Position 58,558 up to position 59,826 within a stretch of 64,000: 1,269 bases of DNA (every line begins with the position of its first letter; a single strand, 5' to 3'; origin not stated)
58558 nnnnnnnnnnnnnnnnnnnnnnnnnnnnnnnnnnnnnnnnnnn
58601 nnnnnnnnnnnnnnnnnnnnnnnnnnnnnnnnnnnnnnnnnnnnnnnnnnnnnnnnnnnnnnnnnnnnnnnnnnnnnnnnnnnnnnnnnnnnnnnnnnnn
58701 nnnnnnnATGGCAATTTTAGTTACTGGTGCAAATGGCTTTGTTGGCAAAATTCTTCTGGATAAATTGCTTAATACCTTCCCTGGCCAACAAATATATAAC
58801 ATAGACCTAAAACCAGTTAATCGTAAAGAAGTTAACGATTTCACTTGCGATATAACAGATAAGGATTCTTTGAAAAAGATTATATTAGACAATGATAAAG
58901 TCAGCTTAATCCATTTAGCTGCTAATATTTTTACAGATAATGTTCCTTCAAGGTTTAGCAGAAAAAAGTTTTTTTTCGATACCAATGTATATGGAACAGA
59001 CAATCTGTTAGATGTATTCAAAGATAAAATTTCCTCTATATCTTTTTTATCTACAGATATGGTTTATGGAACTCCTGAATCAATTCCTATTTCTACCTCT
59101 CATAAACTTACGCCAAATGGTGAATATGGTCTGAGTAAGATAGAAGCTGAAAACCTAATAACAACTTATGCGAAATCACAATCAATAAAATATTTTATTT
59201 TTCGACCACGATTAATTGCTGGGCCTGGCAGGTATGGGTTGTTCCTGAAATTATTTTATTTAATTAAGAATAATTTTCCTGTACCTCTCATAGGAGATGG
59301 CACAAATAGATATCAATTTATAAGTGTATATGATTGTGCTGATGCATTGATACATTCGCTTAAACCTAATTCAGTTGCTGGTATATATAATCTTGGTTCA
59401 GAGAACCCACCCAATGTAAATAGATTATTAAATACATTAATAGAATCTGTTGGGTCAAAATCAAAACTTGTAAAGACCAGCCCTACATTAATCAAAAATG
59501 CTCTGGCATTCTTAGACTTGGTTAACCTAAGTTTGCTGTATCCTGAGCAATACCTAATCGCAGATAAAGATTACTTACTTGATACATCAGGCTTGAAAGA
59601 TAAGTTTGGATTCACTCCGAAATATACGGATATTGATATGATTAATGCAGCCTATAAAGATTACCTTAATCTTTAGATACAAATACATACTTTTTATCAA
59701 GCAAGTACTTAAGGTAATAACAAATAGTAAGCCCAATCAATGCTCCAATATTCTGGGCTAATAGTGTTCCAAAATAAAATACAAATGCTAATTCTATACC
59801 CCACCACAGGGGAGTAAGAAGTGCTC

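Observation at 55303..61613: Mycobacterial-type polyprenyl-phospho-arabinofuranose (DPA-like) donor pathway with GtrA and GT-C partners inside a Gram-negative Wzx/Wzy glycan locus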

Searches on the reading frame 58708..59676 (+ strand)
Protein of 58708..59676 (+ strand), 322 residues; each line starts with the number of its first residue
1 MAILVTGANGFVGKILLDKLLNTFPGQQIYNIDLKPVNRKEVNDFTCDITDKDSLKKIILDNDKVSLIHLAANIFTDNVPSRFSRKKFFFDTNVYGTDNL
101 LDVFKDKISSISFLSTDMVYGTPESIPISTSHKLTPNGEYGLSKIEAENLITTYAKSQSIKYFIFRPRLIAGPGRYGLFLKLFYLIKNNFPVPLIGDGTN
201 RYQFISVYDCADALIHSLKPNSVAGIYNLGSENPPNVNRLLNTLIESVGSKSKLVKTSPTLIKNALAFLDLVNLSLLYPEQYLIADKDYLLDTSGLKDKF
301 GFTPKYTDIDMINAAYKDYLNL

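Call 3: search_protein_families(library=pfam, proteins=[window:58708-59676:+], max_evalue=0.01)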
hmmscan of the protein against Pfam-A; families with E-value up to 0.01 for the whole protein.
window:58708-59676:+ (322 aa): 6 families
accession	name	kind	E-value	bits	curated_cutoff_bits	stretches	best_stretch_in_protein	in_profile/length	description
PF01370.27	Epimerase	-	8.9e-36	123.9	20.9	1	3-230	1-240/240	NAD dependent epimerase/dehydratase family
PF16363.11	GDP_Man_Dehyd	-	1.4e-24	87.6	27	1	4-308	1-325/332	GDP-mannose 4,6 dehydratase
PF04321.23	RmlD_sub_bind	-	3.8e-14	52.9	27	1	1-220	1-199/287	RmlD substrate binding domain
PF07993.18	NAD_binding_4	-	1.6e-13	50.9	20.1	2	68-178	93-215/258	Male sterility protein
PF01073.25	3Beta_HSD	-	4.4e-13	49.3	22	1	4-217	1-228/280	3-beta hydroxysteroid dehydrogenase/isomerase family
PF02719.21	Polysacc_synt_2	-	1.2e-09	38.2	20.2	1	3-253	1-252/293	Polysaccharide biosynthesis protein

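Call 4: search_protein_families(library=ncbifam, proteins=[window:58708-59676:+], max_evalue=0.01)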
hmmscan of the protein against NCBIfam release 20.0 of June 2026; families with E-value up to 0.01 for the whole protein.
window:58708-59676:+ (322 aa): 26 families (the best 25 are shown)
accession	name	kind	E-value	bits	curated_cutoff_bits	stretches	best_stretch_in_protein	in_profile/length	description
TIGR01181.1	dTDP_gluc_dehyt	equivalog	5.1e-30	104.6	365.1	1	3-318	2-310/321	dTDP-glucose 4,6-dehydratase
TIGR04180.1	EDH_00030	hypoth_equivalog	4.5e-22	78.5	475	1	3-255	1-263/297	NAD-dependent 4,6-dehydratase LegB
TIGR01179.1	galE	equivalog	2.8e-21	75.7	262.3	1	2-166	1-172/332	UDP-glucose 4-epimerase GalE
TIGR02197.1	heptose_epim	equivalog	1.9e-16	60.2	274.6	1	3-252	1-264/316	ADP-glyceromanno-heptose 6-epimerase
NF042422.1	oxyalk_red_OleD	equivalog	5.9e-14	52.2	580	1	1-251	1-253/329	2-alkyl-3-oxoalkanoate reductase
NF043036.1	ErythonDh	equivalog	8.9e-13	48.1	325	1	1-157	1-166/321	D-erythronate dehydrogenase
TIGR03466.1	HpnA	hypoth_equivalog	3.3e-11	42.7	367.65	1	2-262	2-260/327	hopanoid-associated sugar epimerase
NF007956.0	PRK10675.1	subfamily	4.7e-11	42.4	394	1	34-158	44-167/338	UDP-glucose 4-epimerase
TIGR01214.1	rmlD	equivalog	5e-11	42.2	224.05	1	3-166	2-146/285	dTDP-4-dehydrorhamnose reductase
NF042423.1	oxyalk_red_Shew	equivalog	5.3e-11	42.2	580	1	3-179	11-183/331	2-alkyl-3-oxoalkanoate reductase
NF007582.0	PRK10217.1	equivalog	1e-10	41.3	698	1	3-307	4-319/355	dTDP-glucose 4,6-dehydratase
TIGR01777.1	yfcH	hypoth_equivalog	1.3e-10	41.3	207.35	1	3-253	1-245/292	TIGR01777 family oxidoreductase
TIGR01746.1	Thioester-redct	subfamily_domain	7.5e-10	38.6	213.35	2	89-180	108-205/371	thioester reductase domain-containing protein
NF047922.1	GDPFucSynFcl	equivalog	2.9e-09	36.8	500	1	3-256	5-261/308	GDP-L-fucose synthase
NF050030.1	thlkprotThyD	equivalog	1.2e-07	31.2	400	1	1-252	1-254/305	thylakoid membrane protein ThyD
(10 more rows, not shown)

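Call 24: find_homologous_proteins(query=window:58708-59676:+, max_evalue=1e-10)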
Query window:58708-59676:+ (322 aa): 1097 proteins with E <= 1e-10 among 3181 candidates; the best 120 are listed.
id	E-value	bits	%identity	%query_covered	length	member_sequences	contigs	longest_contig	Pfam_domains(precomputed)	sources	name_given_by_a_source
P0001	6.4e-208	708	100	100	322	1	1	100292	PF04321.24,PF16363.12,PF02719.22,PF01073.26,PF07993.19,PF01370.28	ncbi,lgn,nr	ncbi:MAG: NAD(P)-dependent oxidoreductase [SAR86 cluster bacterium]|nr:NAD(P)-dependent oxidoreducta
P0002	7.0e-184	629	88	100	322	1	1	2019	PF04321.24,PF16363.12,PF02719.22,PF01073.26,PF07993.19,PF01370.28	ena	-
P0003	7.1e-184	629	87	100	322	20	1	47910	PF04321.24,PF16363.12,PF02719.22,PF01073.26,PF07993.19,PF01370.28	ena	-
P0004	4.4e-175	600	90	94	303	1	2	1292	PF04321.24,PF16363.12,PF02719.22,PF01073.26,PF07993.19,PF01370.28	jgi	-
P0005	7.8e-172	589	83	100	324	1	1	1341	PF04321.24,PF16363.12,PF02719.22,PF01073.26,PF07993.19,PF01370.28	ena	-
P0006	9.4e-169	579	80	100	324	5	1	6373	PF04321.24,PF16363.12,PF02719.22,PF01073.26,PF07993.19,PF01370.28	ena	-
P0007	1.7e-167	575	80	100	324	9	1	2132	PF04321.24,PF16363.12,PF02719.22,PF01073.26,PF07993.19,PF01370.28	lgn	-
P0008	8.8e-108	379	57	100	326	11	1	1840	PF04321.24,PF16363.12,PF02719.22,PF01073.26,PF07993.19,PF01370.28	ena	-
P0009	1.8e-105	371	55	99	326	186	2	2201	PF04321.24,PF16363.12,PF02719.22,PF01073.26,PF07993.19,PF01370.28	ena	-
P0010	1.0e-104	369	56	100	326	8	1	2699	PF04321.24,PF16363.12,PF02719.22,PF01073.26,PF07993.19,PF01370.28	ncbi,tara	tara:strand:+ start:1643 stop:2623 length:981 start_codon:yes stop_codon:yes gene_type:complete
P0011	2.4e-100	354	54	99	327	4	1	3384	PF04321.24,PF16363.12,PF02719.22,PF01073.26,PF07993.19,PF01370.28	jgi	-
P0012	3.2e-100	354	55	99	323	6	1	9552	PF04321.24,PF16363.12,PF01073.26,PF07993.19,PF01370.28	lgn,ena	-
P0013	9.9e-93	329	50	99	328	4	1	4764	PF04321.24,PF16363.12,PF02719.22,PF01073.26,PF07993.19,PF01370.28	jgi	-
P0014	1.5e-92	329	50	99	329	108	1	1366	PF04321.24,PF16363.12,PF02719.22,PF01073.26,PF07993.19,PF01370.28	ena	-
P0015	1.9e-92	328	50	99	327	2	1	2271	PF04321.24,PF16363.12,PF02719.22,PF01073.26,PF07993.19,PF01370.28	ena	-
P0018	1.4e-91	326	50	100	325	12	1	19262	PF04321.24,PF16363.12,PF02719.22,PF01073.26,PF07993.19,PF01370.28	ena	-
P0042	1.8e-80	289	46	99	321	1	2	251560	PF04321.24,PF16363.12,PF02719.22,PF01073.26,PF07993.19,PF01370.28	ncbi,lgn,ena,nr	ncbi:NAD(P)-dependent oxidoreductase [candidate division WOR-3 bacterium]|nr:NAD(P)-dependent oxidor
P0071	3.8e-67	245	42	99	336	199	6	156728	PF04321.24,PF16363.12,PF01073.26,PF07993.19,PF13460.13,PF01370.28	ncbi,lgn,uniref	ncbi:NAD-dependent epimerase/dehydratase family protein [Allorhizobium sp. NPDC080224]|uniref:NAD-de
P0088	1.5e-65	240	41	100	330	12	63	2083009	PF04321.24,PF16363.12,PF01073.26,PF07993.19,PF01370.28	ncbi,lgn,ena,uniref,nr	ncbi:NAD-dependent epimerase/dehydratase family protein [Helicobacter fennelliae]|uniref:UDP-glucose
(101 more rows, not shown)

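Call 25: find_encoding_contigs(protein=P0042, flank=8000, max_places=2)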
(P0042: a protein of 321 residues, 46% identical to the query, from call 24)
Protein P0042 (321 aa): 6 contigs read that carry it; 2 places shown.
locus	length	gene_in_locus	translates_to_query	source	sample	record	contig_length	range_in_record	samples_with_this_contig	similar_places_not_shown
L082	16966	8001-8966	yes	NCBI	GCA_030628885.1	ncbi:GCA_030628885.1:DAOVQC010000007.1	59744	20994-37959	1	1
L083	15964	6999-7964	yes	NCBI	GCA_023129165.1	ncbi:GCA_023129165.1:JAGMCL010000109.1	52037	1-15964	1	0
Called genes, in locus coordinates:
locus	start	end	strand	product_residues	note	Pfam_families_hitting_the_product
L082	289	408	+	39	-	-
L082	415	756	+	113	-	PF18924:DUF5674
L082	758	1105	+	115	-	-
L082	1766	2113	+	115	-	PF01909:NTP_transf_2, PF18765:Polbeta (weak)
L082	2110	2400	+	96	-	-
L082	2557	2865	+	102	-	-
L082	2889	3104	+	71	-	-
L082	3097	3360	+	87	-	PF05016:ParE_toxin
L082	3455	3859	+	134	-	PF05635:23S_rRNA_IVP, PF22296:bAvd (weak)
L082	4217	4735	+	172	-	PF09970:DUF2204 (weak)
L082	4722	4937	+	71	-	-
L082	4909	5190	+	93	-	-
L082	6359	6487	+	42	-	-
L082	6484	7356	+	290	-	PF01040:UbiA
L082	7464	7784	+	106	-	-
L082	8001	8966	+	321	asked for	PF01073:3Beta_HSD, PF01370:Epimerase, PF02719:Polysacc_synt_2 (faint), PF04321:RmlD_sub_bind, PF16363:GDP_Man_Dehyd, PF07993:NAD_binding_4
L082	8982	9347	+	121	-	PF00892:EamA (weak)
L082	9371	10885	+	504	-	PF13231:PMT_2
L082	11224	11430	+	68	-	PF00483:NTP_transferase (weak)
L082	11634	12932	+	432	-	PF01467:CTP_transf_like, PF13714:PEP_mutase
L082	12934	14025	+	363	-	PF02776:TPP_enzyme_N (weak), PF02775:TPP_enzyme_C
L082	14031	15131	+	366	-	PF00465:Fe-ADH, PF25137:ADH_Fe_C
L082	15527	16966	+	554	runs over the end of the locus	PF00884:Sulfatase (faint), PF16347:SGSH_C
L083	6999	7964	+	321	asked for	PF01073:3Beta_HSD, PF01370:Epimerase, PF02719:Polysacc_synt_2 (faint), PF04321:RmlD_sub_bind, PF16363:GDP_Man_Dehyd, PF07993:NAD_binding_4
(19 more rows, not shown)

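Call 26: find_encoding_contigs(protein=P0088, flank=8000, max_places=2)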
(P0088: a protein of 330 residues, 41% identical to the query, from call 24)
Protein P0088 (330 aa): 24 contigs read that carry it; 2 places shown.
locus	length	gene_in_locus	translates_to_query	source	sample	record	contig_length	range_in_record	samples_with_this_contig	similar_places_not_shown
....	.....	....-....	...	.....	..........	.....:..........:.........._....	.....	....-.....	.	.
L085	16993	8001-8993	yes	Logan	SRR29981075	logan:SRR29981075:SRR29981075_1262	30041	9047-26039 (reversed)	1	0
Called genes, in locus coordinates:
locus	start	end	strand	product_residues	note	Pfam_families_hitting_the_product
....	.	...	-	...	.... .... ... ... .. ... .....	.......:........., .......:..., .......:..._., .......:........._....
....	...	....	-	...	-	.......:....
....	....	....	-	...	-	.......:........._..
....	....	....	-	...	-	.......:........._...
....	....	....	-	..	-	-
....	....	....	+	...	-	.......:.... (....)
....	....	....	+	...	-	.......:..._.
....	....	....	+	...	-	-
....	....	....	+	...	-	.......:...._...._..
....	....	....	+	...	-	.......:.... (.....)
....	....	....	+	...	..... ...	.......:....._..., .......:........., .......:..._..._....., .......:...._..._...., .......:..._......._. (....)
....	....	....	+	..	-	-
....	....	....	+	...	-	-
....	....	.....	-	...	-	-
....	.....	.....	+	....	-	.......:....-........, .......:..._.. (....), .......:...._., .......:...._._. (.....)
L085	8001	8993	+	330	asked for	PF01073:3Beta_HSD, PF01370:Epimerase, PF16363:GDP_Man_Dehyd, PF04321:RmlD_sub_bind, PF07993:NAD_binding_4 (weak)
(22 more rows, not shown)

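Call 27: find_encoding_contigs(protein=P0071, flank=8000, max_places=2)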
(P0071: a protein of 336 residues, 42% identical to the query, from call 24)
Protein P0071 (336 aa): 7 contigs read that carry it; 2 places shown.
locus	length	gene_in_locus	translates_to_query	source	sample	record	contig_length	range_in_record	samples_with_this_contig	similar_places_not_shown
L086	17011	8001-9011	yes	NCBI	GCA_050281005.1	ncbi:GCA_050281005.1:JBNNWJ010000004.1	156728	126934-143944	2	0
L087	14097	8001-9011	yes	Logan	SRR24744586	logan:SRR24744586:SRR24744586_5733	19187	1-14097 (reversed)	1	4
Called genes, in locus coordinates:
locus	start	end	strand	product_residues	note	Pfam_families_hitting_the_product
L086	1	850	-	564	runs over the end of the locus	PF02706:Wzz, PF13807:GNVR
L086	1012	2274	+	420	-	-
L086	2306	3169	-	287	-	PF20102:DUF6492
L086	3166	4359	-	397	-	PF13692:Glyco_trans_1_4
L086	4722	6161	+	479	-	PF12710:HAD (weak), PF01040:UbiA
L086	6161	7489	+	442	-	PF01565:FAD_binding_4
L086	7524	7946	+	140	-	PF00892:EamA (weak)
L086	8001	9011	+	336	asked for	PF01073:3Beta_HSD, PF01370:Epimerase, PF04321:RmlD_sub_bind, PF07993:NAD_binding_4 (faint), PF13460:NAD_binding_10, PF16363:GDP_Man_Dehyd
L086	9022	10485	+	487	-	PF00202:Aminotran_3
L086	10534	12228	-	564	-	-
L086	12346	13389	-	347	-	PF04055:Radical_SAM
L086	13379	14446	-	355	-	PF00152:tRNA-synt_2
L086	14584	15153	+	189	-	PF08207:EFP_N, PF01132:EFP, PF09285:Elong-fact-P_C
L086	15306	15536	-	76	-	PF04325:DUF465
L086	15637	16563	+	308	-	PF00126:HTH_1, PF03466:LysR_substrate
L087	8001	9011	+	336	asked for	PF01073:3Beta_HSD, PF01370:Epimerase, PF04321:RmlD_sub_bind, PF07993:NAD_binding_4 (faint), PF13460:NAD_binding_10, PF16363:GDP_Man_Dehyd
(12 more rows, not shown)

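Call 28: find_encoding_contigs(protein=P0018, flank=8000, max_places=2)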
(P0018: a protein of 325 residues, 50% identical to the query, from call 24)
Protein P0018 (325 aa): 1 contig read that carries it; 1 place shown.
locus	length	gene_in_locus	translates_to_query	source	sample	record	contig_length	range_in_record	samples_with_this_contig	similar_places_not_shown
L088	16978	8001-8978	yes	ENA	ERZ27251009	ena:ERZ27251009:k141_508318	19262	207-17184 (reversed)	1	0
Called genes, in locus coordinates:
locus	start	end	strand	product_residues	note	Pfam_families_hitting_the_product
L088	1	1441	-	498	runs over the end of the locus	PF01943:Polysacc_synt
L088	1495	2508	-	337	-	PF13489:Methyltransf_23 (weak), PF08241:Methyltransf_11, PF08242:Methyltransf_12 (weak), PF13649:Methyltransf_25 (weak), PF13847:Methyltransf_31 (weak)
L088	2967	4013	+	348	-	PF11583:AurF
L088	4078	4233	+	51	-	-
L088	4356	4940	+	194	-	PF13640:2OG-FeII_Oxy_3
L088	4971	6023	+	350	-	PF01073:3Beta_HSD, PF01370:Epimerase, PF02719:Polysacc_synt_2 (weak), PF04321:RmlD_sub_bind, PF13460:NAD_binding_10, PF16363:GDP_Man_Dehyd, PF07993:NAD_binding_4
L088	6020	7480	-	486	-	PF00732:GMC_oxred_N, PF01266:DAO (faint), PF07992:Pyr_redox_2 (faint), PF05199:GMC_oxred_C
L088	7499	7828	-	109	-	-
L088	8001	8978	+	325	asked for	PF01073:3Beta_HSD, PF01370:Epimerase, PF02719:Polysacc_synt_2, PF04321:RmlD_sub_bind, PF16363:GDP_Man_Dehyd, PF07993:NAD_binding_4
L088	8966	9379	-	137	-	PF04138:GtrA_DPMS_TM (weak)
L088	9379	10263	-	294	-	PF01040:UbiA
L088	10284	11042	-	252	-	-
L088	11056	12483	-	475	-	PF13231:PMT_2 (weak)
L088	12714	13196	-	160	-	PF04608:PgpA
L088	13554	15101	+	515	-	PF13356:Arm-DNA-bind_3 (weak), PF00589:Phage_integrase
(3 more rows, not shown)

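Call 30: search_dna_similar(query=window:58708-59676:+, collection=plasmids, mode=protein, max_evalue=1e-30, max_rows=25)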
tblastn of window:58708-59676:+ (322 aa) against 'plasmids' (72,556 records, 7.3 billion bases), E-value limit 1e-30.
Records with a match: 2; places in all: 2; records where one place covers at least 80% of the query: 2.
Best place of each record, by identity: <60% 2.
By first word of the organism name: Neorhizobium 1; Azospirillum 1.
By predicted mobility (MOB-suite, as given by PLSDB): non-mobilizable 1; mobilizable 1.
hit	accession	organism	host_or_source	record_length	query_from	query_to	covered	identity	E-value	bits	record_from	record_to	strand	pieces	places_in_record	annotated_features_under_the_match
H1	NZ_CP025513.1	Neorhizobium sp. SOG26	Oryza glumipatula,Whole ...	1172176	1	319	99%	39.3%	1e-62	221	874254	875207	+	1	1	none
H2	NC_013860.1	Azospirillum sp. B510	-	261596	1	322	100%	38.2%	1e-65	230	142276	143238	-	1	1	NAD(P)-dependent oxidoreductase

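Call 31: search_dna_similar(query=window:58708-59676:+, collection=phages, mode=protein, max_evalue=1e-20, max_rows=25)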
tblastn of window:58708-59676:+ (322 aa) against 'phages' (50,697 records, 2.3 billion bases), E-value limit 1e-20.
Records with a match: 1; places in all: 1; records where one place covers at least 80% of the query: 1.
Best place of each record, by identity: <60% 1.
By first word of the organism name: Bacteriophage 1.
By host as written in the record: - 1.
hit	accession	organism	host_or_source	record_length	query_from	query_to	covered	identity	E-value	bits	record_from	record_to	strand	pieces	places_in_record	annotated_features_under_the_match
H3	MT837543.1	Bacteriophage sp.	human fecal samples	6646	1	319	99%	38.3%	4e-62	219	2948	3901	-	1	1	record has no annotation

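Call 32: get_annotated_region(hit=H2, flank=9000)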
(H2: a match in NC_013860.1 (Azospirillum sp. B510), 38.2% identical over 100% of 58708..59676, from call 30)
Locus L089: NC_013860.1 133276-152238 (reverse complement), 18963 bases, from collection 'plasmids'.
description: Azospirillum sp. B510 plasmid pAB510f, complete sequence
organism: Azospirillum sp. B510 (NCBI taxid 137722)
taxonomy: Bacteria; Pseudomonadota; Alphaproteobacteria; Rhodospirillales; Azospirillaceae; Azospirillum; Azospirillum sp. B510
host: -; source: -; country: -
typing (MOB-suite, as given by PLSDB): mobilizable; replicon rep_cluster_1806; relaxase MOBP,MOBP
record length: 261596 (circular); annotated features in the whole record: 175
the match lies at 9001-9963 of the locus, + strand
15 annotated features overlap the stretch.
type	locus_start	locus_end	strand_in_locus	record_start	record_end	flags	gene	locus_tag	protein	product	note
CDS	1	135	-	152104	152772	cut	-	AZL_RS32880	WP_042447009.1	DUF2076 domain-containing protein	-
CDS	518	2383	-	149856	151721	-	cysN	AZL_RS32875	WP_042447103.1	sulfate adenylyltransferase subunit CysN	GO:0006790 - sulfur compound metabolic process [Evidence IEA]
CDS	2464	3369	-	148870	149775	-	cysD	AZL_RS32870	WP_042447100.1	sulfate adenylyltransferase subunit CysD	GO:0019419 - sulfate reduction [Evidence IEA]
CDS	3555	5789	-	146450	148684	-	-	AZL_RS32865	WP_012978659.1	biotin/lipoyl-binding protein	-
CDS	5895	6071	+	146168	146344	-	-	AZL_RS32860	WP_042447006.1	antitoxin MazE-like protein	-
CDS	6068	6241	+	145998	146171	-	-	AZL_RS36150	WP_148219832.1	type II toxin-antitoxin system PemK/MazF family toxin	-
CDS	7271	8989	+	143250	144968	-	-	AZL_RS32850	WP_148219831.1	hypothetical protein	-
CDS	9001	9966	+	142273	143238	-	-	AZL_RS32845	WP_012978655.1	NAD(P)-dependent oxidoreductase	-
CDS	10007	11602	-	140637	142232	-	-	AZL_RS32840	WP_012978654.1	GMC oxidoreductase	-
CDS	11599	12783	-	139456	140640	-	-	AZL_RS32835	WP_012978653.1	glycosyltransferase family 9 protein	-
CDS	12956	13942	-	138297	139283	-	-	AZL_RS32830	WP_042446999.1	lysylphosphatidylglycerol synthase transmembrane domain-containing protein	-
CDS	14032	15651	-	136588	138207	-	-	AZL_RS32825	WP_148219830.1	hypothetical protein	-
CDS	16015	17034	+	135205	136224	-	-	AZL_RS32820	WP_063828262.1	glycosyltransferase family 2 protein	-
CDS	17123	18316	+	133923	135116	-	-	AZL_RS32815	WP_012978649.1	glycosyltransferase family 4 protein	-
CDS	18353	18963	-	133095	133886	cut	-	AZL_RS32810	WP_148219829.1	class I SAM-dependent methyltransferase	-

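Call 33: get_annotated_region(hit=H1, flank=9000)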
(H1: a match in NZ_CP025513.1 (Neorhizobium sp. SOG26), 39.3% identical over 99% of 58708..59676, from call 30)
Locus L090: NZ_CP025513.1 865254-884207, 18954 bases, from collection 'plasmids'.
description: Neorhizobium sp. SOG26 plasmid unnamed2, complete sequence
organism: Neorhizobium sp. SOG26 (NCBI taxid 2060726)
taxonomy: Bacteria; Pseudomonadota; Alphaproteobacteria; Hyphomicrobiales; Rhizobiaceae; Neorhizobium; Neorhizobium sp. SOG26
host: -; source: Oryza glumipatula,Whole organism,Seeds,Seeds; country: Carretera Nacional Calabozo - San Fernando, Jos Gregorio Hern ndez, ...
typing (MOB-suite, as given by PLSDB): non-mobilizable
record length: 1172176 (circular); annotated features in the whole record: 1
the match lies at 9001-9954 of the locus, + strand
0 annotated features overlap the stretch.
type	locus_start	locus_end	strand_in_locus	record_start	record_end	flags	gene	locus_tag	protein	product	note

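Call 49: find_related_loci(query=A2, collection=metagenome_contigs, flank=10000)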
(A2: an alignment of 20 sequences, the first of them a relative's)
Query A2 (322 aa) in metagenome_contigs; peptide patterns used: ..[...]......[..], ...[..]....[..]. (x = any residue, [..] = any of these).
600 stretches matched a pattern (row limit reached: there are more); 493 encode a relative of the query (tblastn E <= 1e-3); the best 80 are kept; 80 distinct loci.
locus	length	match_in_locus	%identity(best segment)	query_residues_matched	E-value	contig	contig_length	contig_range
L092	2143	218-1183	90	1-322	0e+0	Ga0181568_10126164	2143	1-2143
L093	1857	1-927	89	14-322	0e+0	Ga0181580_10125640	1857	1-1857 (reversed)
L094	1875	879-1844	82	1-322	0e+0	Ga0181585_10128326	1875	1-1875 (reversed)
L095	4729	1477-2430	55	1-319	3e-108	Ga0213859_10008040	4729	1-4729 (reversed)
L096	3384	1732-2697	54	4-321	2e-108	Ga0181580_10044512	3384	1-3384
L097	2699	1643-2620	56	1-322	2e-107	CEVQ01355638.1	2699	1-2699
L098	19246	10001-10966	53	3-320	9e-98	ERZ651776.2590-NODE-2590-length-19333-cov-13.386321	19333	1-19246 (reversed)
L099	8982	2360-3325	53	3-320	9e-98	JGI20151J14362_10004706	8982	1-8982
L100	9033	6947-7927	49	1-319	2e-96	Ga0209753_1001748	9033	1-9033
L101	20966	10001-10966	52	3-320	1e-95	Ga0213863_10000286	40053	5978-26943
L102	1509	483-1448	49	1-320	3e-102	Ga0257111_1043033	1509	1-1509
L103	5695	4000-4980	49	1-319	3e-95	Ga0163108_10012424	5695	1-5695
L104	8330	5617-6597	48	1-319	2e-94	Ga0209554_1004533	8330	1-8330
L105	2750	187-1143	50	4-319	2e-96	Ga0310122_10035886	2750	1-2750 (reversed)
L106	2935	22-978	49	4-319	2e-95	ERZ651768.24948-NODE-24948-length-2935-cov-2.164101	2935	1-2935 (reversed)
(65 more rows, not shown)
